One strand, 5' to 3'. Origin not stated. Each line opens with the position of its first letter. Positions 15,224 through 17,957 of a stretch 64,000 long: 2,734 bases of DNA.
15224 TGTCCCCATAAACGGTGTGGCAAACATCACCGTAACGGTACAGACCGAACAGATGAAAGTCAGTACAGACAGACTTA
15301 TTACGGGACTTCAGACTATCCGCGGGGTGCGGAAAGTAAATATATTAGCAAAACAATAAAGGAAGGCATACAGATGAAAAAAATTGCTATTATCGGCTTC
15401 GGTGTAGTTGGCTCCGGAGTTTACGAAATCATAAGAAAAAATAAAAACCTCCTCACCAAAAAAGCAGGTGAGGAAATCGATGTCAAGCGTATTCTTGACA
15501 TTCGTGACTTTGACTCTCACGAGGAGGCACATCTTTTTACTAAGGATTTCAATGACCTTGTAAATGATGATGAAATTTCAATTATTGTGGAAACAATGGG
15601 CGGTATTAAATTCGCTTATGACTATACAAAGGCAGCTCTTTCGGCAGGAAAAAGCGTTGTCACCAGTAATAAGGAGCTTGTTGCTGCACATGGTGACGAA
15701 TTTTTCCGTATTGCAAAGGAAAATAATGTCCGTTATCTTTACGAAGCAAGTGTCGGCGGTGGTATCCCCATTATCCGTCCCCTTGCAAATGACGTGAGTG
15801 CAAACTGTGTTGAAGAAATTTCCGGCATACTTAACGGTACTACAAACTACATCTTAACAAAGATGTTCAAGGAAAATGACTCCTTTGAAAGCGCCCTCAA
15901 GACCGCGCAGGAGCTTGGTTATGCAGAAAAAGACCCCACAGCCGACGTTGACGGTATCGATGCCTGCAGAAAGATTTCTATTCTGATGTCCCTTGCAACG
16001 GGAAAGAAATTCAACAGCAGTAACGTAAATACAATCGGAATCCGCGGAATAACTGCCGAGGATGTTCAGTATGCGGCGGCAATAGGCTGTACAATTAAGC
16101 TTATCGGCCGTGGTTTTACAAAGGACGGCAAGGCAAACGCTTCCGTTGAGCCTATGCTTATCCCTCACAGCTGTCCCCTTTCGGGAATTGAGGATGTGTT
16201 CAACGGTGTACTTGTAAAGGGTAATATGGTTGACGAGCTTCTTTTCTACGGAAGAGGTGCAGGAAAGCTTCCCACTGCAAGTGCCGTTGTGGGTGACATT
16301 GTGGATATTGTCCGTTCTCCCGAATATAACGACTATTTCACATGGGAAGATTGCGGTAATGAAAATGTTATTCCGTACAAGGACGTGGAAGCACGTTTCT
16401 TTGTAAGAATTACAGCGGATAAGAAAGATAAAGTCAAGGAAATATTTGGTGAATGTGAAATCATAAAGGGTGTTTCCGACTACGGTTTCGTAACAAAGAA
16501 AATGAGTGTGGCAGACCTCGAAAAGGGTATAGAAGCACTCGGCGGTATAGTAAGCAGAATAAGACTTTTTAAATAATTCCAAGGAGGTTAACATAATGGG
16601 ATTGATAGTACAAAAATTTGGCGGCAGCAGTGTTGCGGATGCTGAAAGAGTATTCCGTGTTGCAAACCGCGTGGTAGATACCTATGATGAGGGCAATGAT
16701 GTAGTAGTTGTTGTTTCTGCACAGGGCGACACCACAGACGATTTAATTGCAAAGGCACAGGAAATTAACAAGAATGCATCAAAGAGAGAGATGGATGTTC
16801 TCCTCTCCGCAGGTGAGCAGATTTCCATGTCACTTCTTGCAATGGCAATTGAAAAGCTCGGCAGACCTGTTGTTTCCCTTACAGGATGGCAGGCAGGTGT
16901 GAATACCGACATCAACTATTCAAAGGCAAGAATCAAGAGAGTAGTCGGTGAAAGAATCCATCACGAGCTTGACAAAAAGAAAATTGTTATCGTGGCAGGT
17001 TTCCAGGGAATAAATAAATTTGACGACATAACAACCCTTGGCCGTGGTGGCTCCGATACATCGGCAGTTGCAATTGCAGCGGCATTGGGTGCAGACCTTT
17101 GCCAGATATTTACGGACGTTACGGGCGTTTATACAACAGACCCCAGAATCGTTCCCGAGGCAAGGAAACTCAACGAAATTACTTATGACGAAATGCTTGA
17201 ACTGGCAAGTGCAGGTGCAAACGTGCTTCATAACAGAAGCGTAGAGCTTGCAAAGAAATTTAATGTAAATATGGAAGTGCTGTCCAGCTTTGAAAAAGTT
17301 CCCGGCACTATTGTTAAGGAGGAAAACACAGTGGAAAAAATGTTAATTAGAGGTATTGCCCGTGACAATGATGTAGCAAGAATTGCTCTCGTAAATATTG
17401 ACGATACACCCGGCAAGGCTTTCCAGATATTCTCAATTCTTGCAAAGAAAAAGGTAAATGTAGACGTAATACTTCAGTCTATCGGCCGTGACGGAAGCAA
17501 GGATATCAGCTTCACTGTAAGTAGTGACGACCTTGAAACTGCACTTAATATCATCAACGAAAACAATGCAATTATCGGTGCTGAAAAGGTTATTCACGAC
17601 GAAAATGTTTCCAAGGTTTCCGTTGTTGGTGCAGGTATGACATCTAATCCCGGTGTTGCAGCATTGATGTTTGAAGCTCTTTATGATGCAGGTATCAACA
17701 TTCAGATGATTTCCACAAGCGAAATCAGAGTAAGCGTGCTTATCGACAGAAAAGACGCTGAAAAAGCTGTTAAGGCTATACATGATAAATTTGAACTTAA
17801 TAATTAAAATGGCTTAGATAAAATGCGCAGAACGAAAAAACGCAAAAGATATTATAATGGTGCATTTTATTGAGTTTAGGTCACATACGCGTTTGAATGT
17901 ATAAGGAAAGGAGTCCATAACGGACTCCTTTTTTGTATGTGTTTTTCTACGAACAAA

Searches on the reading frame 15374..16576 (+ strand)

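Call 42: search_protein_families(library=pfam, proteins=[window:15374-16576:+], max_evalue=0.00001)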
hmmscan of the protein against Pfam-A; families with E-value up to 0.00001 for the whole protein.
window:15374-16576:+ (400 aa): 2 families
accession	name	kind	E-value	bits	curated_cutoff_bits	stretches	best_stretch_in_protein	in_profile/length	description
PF00742.24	Homoserine_dh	-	2.9e-61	206.8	22.9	1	132-310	1-173/173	Homoserine dehydrogenase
PF03447.22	NAD_binding_3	-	2e-13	51.5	24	1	8-124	1-116/116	Homoserine dehydrogenase, NAD binding domain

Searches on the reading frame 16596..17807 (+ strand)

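Call 42: search_protein_families(library=pfam, proteins=[window:16596-17807:+], max_evalue=0.00001)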
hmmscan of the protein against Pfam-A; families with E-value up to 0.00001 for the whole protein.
window:16596-17807:+ (403 aa): 4 families
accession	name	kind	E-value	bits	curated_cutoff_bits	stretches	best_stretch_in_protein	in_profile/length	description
PF00696.33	AA_kinase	-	1.8e-52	178.9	24.9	1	3-229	2-233/234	Amino acid kinase family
PF22468.2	ACT_9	-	4.3e-38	129.3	27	2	341-399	1-61/61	ACT domain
PF13840.12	ACT_7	-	1.2e-22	79.9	27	1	335-397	3-65/65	ACT domain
PF01842.31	ACT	-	3.5e-12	46.3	27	0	266-322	5-63/66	ACT domain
